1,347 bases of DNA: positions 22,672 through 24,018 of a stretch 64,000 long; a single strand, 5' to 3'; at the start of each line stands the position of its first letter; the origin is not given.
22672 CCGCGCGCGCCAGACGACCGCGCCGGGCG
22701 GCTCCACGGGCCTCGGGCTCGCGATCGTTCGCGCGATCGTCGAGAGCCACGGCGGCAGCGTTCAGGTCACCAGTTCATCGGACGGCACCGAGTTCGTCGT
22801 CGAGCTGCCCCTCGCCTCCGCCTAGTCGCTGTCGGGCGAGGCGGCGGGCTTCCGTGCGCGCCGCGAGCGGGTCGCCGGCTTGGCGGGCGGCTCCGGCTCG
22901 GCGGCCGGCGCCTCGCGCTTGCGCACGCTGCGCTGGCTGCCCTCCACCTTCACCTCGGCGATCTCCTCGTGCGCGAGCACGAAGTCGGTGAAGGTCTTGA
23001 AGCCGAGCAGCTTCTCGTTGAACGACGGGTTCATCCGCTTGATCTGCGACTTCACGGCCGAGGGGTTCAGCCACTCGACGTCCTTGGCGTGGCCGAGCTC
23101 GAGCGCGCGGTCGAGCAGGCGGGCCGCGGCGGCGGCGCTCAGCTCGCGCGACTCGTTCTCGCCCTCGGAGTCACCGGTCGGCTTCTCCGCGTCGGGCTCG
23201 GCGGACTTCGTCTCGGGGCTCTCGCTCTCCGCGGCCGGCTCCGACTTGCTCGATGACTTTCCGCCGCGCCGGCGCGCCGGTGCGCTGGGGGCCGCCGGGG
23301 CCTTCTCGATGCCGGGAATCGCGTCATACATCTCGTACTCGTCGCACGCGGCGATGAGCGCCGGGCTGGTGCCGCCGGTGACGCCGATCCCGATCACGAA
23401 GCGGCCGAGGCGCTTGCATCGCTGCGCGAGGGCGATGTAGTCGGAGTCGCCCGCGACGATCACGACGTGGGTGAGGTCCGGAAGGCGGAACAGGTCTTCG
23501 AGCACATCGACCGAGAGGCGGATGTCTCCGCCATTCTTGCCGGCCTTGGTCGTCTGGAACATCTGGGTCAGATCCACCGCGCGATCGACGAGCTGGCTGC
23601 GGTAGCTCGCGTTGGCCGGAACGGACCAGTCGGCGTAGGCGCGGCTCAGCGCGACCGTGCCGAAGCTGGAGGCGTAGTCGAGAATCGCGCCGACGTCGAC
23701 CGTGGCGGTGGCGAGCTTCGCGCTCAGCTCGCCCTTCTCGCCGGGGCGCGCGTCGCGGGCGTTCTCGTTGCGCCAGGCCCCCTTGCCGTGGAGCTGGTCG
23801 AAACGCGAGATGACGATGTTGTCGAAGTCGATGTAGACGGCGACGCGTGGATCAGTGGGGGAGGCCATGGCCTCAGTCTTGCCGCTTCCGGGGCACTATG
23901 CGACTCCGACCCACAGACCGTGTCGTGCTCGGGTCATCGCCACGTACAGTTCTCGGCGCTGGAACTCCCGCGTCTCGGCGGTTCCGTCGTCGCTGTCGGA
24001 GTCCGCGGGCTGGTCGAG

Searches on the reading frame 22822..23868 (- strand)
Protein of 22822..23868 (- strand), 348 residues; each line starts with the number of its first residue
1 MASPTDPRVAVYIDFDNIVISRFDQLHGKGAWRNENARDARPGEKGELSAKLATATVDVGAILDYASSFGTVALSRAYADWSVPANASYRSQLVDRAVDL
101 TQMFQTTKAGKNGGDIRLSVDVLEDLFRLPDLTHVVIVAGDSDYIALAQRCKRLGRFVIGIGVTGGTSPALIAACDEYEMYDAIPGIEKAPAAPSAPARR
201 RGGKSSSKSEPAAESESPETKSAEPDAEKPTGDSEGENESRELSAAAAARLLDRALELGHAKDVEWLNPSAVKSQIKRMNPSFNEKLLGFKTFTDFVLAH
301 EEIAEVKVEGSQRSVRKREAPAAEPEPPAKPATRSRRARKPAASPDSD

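Call 6: search_protein_families(library=pfam, proteins=[window:22822-23868:-], max_evalue=0.1)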
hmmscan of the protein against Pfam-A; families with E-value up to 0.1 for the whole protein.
window:22822-23868:- (348 aa): 2 families
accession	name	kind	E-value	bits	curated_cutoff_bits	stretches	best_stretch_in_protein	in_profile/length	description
PF01936.24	NYN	-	9.6e-23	81.7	24.2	1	8-178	1-141/145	NYN domain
PF12872.13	OST-HTH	-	2.8e-08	33.9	23.8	1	258-311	15-66/71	OST-HTH/LOTUS domain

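Call 7: search_protein_families(library=padloc, proteins=[window:22822-23868:-], max_evalue=0.1)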
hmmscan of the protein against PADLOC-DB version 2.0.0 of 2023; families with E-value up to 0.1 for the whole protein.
window:22822-23868:- (348 aa): 1 family
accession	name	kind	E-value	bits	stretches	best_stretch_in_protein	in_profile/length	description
PDLC01154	NYN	-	0.0094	13.3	1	112-182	229-296/310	"LabA-like protein, NYN family nuclease"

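Call 8: search_protein_families(library=ncbifam, proteins=[window:22822-23868:-], max_evalue=0.1)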
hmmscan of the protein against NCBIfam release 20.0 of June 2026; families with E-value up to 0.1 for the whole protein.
window:22822-23868:- (348 aa): 1 family
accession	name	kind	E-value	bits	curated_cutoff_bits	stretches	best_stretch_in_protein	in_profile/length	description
TIGR00288.1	TIGR00288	hypoth_equivalog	0.00057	19.8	178.45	1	112-177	87-151/160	TIGR00288 family NYN domain-containing protein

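Call 11: find_homologous_proteins(query=window:22822-23868:-, max_evalue=0.00001)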
Query window:22822-23868:- (348 aa): 8000 proteins with E <= 0.00001 among 8000 candidates; the best 120 are listed.
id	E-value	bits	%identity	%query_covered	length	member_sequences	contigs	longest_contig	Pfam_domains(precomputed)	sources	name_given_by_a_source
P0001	3.9e-210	715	94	100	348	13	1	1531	PF12872.14,PF01936.25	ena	-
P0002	3.0e-173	594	80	100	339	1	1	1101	PF12872.14,PF01936.25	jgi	jgi:hypothetical protein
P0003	2.3e-141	489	73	94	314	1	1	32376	PF12872.14,PF01936.25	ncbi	ncbi:MAG: NYN domain-containing protein, partial [Jiangellaceae bacterium]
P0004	1.1e-134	467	68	89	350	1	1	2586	PF12872.14,PF01936.25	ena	-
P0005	1.2e-134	467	65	99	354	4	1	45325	PF12872.14,PF01936.25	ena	-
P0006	3.7e-132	459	69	92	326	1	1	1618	PF12872.14,PF01936.25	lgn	-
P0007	8.3e-132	458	65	98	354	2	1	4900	PF12872.14,PF01936.25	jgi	jgi:hypothetical protein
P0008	2.4e-130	453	64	98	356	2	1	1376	PF12872.14,PF01936.25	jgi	jgi:hypothetical protein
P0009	5.2e-130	452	65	91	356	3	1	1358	PF12872.14,PF01936.25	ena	-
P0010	2.0e-128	446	66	97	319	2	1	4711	PF12872.14,PF01936.25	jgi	jgi:uncharacterized LabA/DUF88 family protein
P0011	2.7e-128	446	62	98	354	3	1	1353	PF12872.14,PF01936.25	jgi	-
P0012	3.9e-128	446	68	93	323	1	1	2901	PF12872.14,PF01936.25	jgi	jgi:uncharacterized LabA/DUF88 family protein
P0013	2.3e-127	443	66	94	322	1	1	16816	PF12872.14,PF01936.25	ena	-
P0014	2.7e-127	443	70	91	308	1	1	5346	PF12872.14,PF01936.25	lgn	-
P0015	6.9e-127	441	65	94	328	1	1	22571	PF12872.14,PF01936.25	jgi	jgi:uncharacterized LabA/DUF88 family protein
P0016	1.5e-126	440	66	92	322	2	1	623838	PF12872.14,PF01936.25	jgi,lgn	jgi:uncharacterized LabA/DUF88 family protein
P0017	2.7e-126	440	66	98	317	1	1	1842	PF12872.14,PF01936.25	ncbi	-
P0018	9.0e-125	434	67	91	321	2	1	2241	PF12872.14,PF01936.25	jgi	jgi:uncharacterized LabA/DUF88 family protein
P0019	5.6e-122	425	64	96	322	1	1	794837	PF12872.14,PF01936.25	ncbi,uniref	ncbi:NYN domain-containing protein [Lysobacter korlensis]|uniref:NYN domain-containing protein n=1 T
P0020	4.8e-119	416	62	90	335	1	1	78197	PF12872.14,PF01936.25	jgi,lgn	jgi:hypothetical protein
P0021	7.6e-118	412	64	90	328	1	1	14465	PF12872.14,PF01936.25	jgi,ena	-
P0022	1.1e-117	411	64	90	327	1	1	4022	PF12872.14,PF01936.25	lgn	-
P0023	1.5e-117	411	64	92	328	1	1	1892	PF12872.14,PF01936.25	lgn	-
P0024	1.7e-117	411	62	91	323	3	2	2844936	PF12872.14,PF01936.25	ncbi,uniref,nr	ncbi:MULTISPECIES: NYN domain-containing protein [unclassified Salinibacterium]|uniref:NYN domain-co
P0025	2.3e-117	410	62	92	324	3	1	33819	PF12872.14,PF01936.25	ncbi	-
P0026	4.0e-117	409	64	90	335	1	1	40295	PF12872.14,PF01936.25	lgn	-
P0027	8.2e-117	408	62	92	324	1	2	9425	PF12872.14,PF01936.25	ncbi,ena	-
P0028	8.4e-117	408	62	91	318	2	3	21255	PF12872.14,PF01936.25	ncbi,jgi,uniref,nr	ncbi:MAG: hypothetical protein JWR33_1779 [Naasia sp.]|jgi:hypothetical protein|uniref:NYN domain-co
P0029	8.6e-117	408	61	93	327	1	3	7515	PF12872.14,PF01936.25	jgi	jgi:hypothetical protein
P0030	6.3e-116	405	63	88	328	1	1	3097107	PF12872.14,PF01936.25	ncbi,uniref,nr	ncbi:NYN domain-containing protein [Protaetiibacter intestinalis]|uniref:NYN domain-containing prote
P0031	9.1e-116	405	65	91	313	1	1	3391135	PF12872.14,PF01936.25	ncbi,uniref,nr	ncbi:NYN domain-containing protein [Naasia aerilata]|uniref:HTH OST-type domain-containing protein n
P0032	1.2e-115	405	63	89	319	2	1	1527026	PF12872.14,PF01936.25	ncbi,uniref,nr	ncbi:NYN domain-containing protein [Naasia sp. SYSU D00057]|uniref:NYN domain-containing protein n=1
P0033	1.8e-115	404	63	89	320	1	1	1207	PF12872.14,PF01936.25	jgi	jgi:uncharacterized LabA/DUF88 family protein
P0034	2.2e-115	404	62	89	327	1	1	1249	PF12872.14,PF01936.25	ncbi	-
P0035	4.7e-115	403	62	90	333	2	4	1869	PF12872.14,PF01936.25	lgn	-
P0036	8.5e-115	402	62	90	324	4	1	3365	PF12872.14,PF01936.25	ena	-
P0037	9.3e-115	402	63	89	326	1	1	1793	PF12872.14,PF01936.25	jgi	jgi:uncharacterized LabA/DUF88 family protein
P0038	1.1e-114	401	61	92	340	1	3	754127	PF12872.14,PF01936.25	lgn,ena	-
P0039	1.3e-114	401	62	90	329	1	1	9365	PF12872.14,PF01936.25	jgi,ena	-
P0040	1.3e-114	401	60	91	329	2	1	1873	PF12872.14,PF01936.25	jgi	jgi:uncharacterized LabA/DUF88 family protein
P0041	1.5e-114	401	62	90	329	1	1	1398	PF12872.14,PF01936.25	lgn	-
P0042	1.5e-114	401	61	93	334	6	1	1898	PF12872.14,PF01936.25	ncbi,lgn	-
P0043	1.5e-114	401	61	91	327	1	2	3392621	PF12872.14,PF01936.25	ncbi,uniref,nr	ncbi:NYN domain-containing protein [Amnibacterium flavum]|uniref:HTH OST-type domain-containing prot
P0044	3.2e-114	400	61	90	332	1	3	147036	PF12872.14,PF01936.25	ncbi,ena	-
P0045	3.8e-114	400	63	89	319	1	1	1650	PF12872.14,PF01936.25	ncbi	-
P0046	7.7e-114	399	63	89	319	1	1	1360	PF12872.14,PF01936.25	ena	-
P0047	1.4e-113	398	60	90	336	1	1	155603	PF12872.14,PF01936.25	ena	-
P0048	1.7e-113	397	62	90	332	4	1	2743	PF12872.14,PF01936.25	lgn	-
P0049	1.8e-113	397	60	92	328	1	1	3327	PF12872.14,PF01936.25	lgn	-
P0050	2.9e-113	397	64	91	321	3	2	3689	PF12872.14,PF01936.25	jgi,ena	-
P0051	6.3e-113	396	62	90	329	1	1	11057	PF12872.14,PF01936.25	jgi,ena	-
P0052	9.7e-113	395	59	94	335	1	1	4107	PF12872.14,PF01936.25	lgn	-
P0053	1.8e-112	394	58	92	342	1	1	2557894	PF12872.14,PF01936.25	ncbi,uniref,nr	ncbi:NYN domain-containing protein [Protaetiibacter larvae]|uniref:NYN domain-containing protein n=1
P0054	2.0e-112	394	62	89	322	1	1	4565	PF12872.14,PF01936.25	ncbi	-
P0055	2.7e-112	393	61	90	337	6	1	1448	PF12872.14,PF01936.25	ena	-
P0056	3.2e-112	393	62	89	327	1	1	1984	PF12872.14,PF01936.25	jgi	jgi:hypothetical protein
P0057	5.6e-112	392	61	92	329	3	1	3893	PF12872.14,PF01936.25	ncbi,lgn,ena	-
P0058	7.9e-112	392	62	94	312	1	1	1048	PF12872.14,PF01936.25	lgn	-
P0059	2.8e-111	390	60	92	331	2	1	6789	PF12872.14,PF01936.25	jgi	-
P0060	1.3e-110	388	60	89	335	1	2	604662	PF12872.14,PF01936.25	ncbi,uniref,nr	ncbi:NYN domain-containing protein [Protaetiibacter mangrovi]|uniref:NYN domain-containing protein n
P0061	4.1e-110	386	58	89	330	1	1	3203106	PF12872.14,PF01936.25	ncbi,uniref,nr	ncbi:NYN domain-containing protein [Naasia sp. SYSU D00948]|uniref:NYN domain-containing protein n=1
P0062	4.8e-110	386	60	91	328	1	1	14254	PF12872.14,PF01936.25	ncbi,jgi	ncbi:MAG TPA: NYN domain-containing protein [Naasia sp.]|jgi:uncharacterized LabA/DUF88 family prote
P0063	3.3e-109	383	58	91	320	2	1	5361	PF12872.14,PF01936.25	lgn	-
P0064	6.4e-109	382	55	91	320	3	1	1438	PF12872.14,PF01936.25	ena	-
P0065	8.5e-109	382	58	89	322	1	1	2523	PF12872.14,PF01936.25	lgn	-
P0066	3.3e-108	380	58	89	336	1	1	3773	PF12872.14,PF01936.25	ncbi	-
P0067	2.9e-107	377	55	91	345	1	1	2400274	PF12872.14,PF01936.25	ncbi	ncbi:NYN domain-containing protein [Rathayibacter sp. CAU 1779]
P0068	5.4e-107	376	58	92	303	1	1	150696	PF12872.14,PF01936.25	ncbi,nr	ncbi:MAG: NYN domain-containing protein [Actinomycetales bacterium]|nr:NYN domain-containing protein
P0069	8.2e-107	375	58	91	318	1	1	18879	PF12872.14,PF01936.25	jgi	jgi:uncharacterized LabA/DUF88 family protein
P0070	1.6e-106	374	61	89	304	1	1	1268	PF12872.14,PF01936.25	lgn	-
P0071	6.1e-106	373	56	92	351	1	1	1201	PF12872.14,PF01936.25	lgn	-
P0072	1.3e-105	372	57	89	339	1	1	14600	PF12872.14,PF01936.25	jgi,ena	-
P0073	2.6e-105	371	57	91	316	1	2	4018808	PF12872.14,PF01936.25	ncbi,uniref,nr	ncbi:NYN domain-containing protein [Epidermidibacterium keratini]|uniref:NYN domain-containing prote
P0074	7.1e-105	369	61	89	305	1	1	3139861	PF12872.14,PF01936.25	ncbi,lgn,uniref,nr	ncbi:NYN domain-containing protein [Herbiconiux sp. L3-i23]|uniref:NYN domain-containing protein n=1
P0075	8.3e-105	369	58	89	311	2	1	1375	PF12872.14,PF01936.25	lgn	-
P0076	8.8e-105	369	54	92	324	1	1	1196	PF12872.14,PF01936.25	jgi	jgi:uncharacterized LabA/DUF88 family protein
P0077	1.0e-104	369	58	89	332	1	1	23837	PF12872.14,PF01936.25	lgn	-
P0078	1.1e-104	369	56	91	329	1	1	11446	PF12872.14,PF01936.25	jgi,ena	-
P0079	1.2e-104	368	55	91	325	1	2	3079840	PF12872.14,PF01936.25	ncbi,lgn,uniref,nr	ncbi:hypothetical protein HMPREF0063_12166 [Aeromicrobium marinum DSM 15272]|uniref:HTH OST-type dom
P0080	1.3e-104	368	56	91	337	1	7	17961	PF12872.14,PF01936.25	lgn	-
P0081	1.7e-104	368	58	89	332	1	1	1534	PF12872.14,PF01936.25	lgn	-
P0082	2.0e-104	368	56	91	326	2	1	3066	PF12872.14,PF01936.25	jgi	jgi:uncharacterized LabA/DUF88 family protein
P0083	2.0e-104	368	55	93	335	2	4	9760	PF12872.14,PF01936.25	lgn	-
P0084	3.0e-104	367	56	91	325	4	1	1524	PF12872.14,PF01936.25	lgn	-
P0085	4.1e-104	367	59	91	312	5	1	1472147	PF12872.14,PF01936.25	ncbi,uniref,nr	ncbi:NYN domain-containing protein [Cryobacterium sp. BB307]|uniref:NYN domain-containing protein n=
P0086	6.1e-104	366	48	91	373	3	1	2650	PF12872.14,PF01936.25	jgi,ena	-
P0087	6.4e-104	366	54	91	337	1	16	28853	PF12872.14,PF01936.25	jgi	jgi:hypothetical protein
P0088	6.7e-104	366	57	91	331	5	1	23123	PF12872.14,PF01936.25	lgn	-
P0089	8.9e-104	365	56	91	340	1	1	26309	PF12872.14,PF01936.25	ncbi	-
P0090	1.8e-103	364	56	86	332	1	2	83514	PF12872.14,PF01936.25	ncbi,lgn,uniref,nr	ncbi:NYN domain-containing protein [Gryllotalpicola ginsengisoli]|uniref:NYN domain-containing prote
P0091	1.9e-103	364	51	91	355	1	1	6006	PF12872.14,PF01936.25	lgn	-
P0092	2.2e-103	364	57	93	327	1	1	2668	PF12872.14,PF01936.25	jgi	jgi:uncharacterized LabA/DUF88 family protein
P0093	2.4e-103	364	54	93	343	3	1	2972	PF12872.14,PF01936.25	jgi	-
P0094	2.6e-103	364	57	89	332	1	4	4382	PF12872.14,PF01936.25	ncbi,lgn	-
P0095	2.8e-103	364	54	90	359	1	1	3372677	PF12872.14,PF01936.25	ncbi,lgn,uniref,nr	ncbi:NYN domain-containing protein [Agreia sp. COWG]|uniref:NYN domain-containing protein n=1 Tax=Ag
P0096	3.0e-103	364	54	91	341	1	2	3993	PF12872.14,PF01936.25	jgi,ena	-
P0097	3.3e-103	364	-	-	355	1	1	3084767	PF12872.14,PF01936.25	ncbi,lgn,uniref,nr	ncbi:NYN domain-containing protein [Agrococcus sp. SGAir0287]|uniref:NYN domain-containing protein n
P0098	3.5e-103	364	57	89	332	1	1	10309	PF12872.14,PF01936.25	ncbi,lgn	-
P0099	4.6e-103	363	57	98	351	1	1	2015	PF12872.14,PF01936.25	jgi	jgi:hypothetical protein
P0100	4.9e-103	363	54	90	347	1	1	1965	PF12872.14,PF01936.25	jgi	jgi:uncharacterized LabA/DUF88 family protein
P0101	6.5e-103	363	55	91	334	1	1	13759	PF12872.14,PF01936.25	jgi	jgi:uncharacterized LabA/DUF88 family protein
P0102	6.7e-103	363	50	91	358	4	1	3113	PF12872.14,PF01936.25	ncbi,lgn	-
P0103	7.3e-103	362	54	91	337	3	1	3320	PF12872.14,PF01936.25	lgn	-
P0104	7.5e-103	362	56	89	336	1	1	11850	PF12872.14,PF01936.25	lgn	-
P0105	8.3e-103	362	54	91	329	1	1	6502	PF12872.14,PF01936.25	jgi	jgi:uncharacterized LabA/DUF88 family protein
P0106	8.5e-103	362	57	89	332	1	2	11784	PF12872.14,PF01936.25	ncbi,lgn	-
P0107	1.0e-102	362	53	91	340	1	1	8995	PF12872.14,PF01936.25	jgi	jgi:uncharacterized LabA/DUF88 family protein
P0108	1.0e-102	362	52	91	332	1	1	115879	PF12872.14,PF01936.25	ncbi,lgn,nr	ncbi:MAG: NYN domain-containing protein [Microbacteriaceae bacterium]|nr:MAG: NYN domain-containing 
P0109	1.1e-102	362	57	91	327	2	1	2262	PF12872.14,PF01936.25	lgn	-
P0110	1.2e-102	362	54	93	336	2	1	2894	PF12872.14,PF01936.25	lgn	-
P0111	1.2e-102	362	57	89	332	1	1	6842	PF12872.14,PF01936.25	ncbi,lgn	-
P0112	1.3e-102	362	56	97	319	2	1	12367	PF12872.14,PF01936.25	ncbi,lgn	ncbi:MAG: NYN domain-containing protein [Pseudolysinimonas sp.]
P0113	1.3e-102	362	55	91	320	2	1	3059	PF12872.14,PF01936.25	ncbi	ncbi:MAG: NYN domain-containing protein [Allobranchiibius sp.]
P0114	1.3e-102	362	-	-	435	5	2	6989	PF12872.14,PF01936.25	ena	-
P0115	1.6e-102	361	55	92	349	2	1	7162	PF12872.14,PF01936.25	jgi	jgi:uncharacterized LabA/DUF88 family protein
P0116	1.6e-102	361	55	91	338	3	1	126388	PF12872.14,PF01936.25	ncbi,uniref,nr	ncbi:NYN domain-containing protein [Cryobacterium tepidiphilum]|uniref:NYN domain-containing protein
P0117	1.8e-102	361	54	93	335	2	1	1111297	PF12872.14,PF01936.25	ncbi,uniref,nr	ncbi:NYN domain-containing protein [Arthrobacter sp. zg-Y916]|uniref:NYN domain-containing protein n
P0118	2.1e-102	361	55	93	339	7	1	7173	PF12872.14,PF01936.25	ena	-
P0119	2.2e-102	361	58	99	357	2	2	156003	PF12872.14,PF01936.25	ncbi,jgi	jgi:uncharacterized LabA/DUF88 family protein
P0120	2.3e-102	361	55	93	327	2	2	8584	PF12872.14,PF01936.25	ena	-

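Call 13: find_related_loci(query=A1, collection=genome_contigs, flank=10000)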
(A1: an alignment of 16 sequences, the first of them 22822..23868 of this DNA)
Query A1 (348 aa) in genome_contigs; peptide patterns used: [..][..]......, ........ (x = any residue, [..] = any of these).
599 stretches matched a pattern (row limit reached: there are more); 575 encode a relative of the query (tblastn E <= 1e-3); the best 80 are kept; 80 distinct loci.
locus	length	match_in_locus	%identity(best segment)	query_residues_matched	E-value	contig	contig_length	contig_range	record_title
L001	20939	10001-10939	65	1-318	2e-123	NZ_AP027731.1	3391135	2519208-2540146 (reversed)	Naasia aerilata strain NBRC 108725 chromosome, complete genome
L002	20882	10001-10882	58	1-320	2e-113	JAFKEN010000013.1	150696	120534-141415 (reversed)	MAG: Actinomycetales bacterium isolate SCN18_30_10_14_R1_B_73_20 SCN18_30_10_14_R1_B_scaffold_339, whole genome shotgun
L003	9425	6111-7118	60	1-335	3e-113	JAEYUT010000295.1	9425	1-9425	MAG: Actinomycetes bacterium isolate OH_CBlB_179 k127_1810715, whole genome shotgun sequence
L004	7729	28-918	56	3-334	1e-109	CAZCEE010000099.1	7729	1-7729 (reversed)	MAG TPA_asm: uncultured Schumannella sp. isolate SRP136066_co1_43 genome assembly, contig: NODE_14447_length_7729_cov_5.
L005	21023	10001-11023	52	1-319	3e-109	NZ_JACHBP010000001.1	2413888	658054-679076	Terrimesophilobacter mesophilus strain DSM 19267 Ga0104581_01, whole genome shotgun sequence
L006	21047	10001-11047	58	1-315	7e-108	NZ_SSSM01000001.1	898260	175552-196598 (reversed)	Naasia lichenicola strain YIM 131853 Scaffold1_1, whole genome shotgun sequence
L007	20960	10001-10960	54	1-318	8e-108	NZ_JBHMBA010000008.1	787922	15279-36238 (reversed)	Arthrobacter citreus strain JCM 1331 soapdenovo_K_105_17, whole genome shotgun sequence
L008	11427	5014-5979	54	1-323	3e-107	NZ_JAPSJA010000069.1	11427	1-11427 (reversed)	MAG: Microbacterium sp. isolate RM46_bin.041 NODE_2365_length_11427_cov_6.539469, whole genome shotgun sequence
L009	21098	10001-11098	51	1-339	6e-107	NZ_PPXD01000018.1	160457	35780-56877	Cryobacterium zongtaii strain TMN-42 C263, whole genome shotgun sequence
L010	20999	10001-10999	52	1-319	5e-107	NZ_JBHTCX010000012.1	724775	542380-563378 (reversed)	Brachybacterium sp. GCM10030267 strain CPCC 206400 soapdenovo_K_127_12, whole genome shotgun sequence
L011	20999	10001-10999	54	1-318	7e-107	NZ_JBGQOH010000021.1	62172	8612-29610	Cryobacterium sp. W22_MBD10_FK3 NODE_21_length_62172_cov_139.400628, whole genome shotgun sequence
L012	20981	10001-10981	54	1-318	8e-107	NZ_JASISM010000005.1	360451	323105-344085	Cryobacterium sp. PH31-L1 NODE_5_length_360451_cov_40.383399, whole genome shotgun sequence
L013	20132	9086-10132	53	1-316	1e-106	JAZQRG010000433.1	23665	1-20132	MAG: Mycetocola sp. isolate T1900045231_TH20190001.MAGScoT_cleanbin_000016 SGB_5412_k141_506454, whole genome shotgun se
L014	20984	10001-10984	53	1-318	2e-106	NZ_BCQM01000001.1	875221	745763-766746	Arthrobacter luteolus NBRC 107841, whole genome shotgun sequence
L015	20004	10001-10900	57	1-306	6e-106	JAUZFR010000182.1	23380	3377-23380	MAG: Actinomycetota bacterium isolate BP_150 scaffold_4151590, whole genome shotgun sequence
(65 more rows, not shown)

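Call 26: search_solved_structures(query=A1, max_evalue=0.01, show_alignments=2)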
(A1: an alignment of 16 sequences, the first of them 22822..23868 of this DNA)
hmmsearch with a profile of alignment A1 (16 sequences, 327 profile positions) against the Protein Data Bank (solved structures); distinct sequences matched with E-value up to 0.01: 2.
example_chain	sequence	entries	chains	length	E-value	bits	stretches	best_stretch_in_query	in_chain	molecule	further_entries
2kpm_A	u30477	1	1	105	9.5e-05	25.2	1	255-308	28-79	Uncharacterized protein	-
2qip_A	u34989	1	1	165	0.00057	22.7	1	114-182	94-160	Protein of unknown function VPA0982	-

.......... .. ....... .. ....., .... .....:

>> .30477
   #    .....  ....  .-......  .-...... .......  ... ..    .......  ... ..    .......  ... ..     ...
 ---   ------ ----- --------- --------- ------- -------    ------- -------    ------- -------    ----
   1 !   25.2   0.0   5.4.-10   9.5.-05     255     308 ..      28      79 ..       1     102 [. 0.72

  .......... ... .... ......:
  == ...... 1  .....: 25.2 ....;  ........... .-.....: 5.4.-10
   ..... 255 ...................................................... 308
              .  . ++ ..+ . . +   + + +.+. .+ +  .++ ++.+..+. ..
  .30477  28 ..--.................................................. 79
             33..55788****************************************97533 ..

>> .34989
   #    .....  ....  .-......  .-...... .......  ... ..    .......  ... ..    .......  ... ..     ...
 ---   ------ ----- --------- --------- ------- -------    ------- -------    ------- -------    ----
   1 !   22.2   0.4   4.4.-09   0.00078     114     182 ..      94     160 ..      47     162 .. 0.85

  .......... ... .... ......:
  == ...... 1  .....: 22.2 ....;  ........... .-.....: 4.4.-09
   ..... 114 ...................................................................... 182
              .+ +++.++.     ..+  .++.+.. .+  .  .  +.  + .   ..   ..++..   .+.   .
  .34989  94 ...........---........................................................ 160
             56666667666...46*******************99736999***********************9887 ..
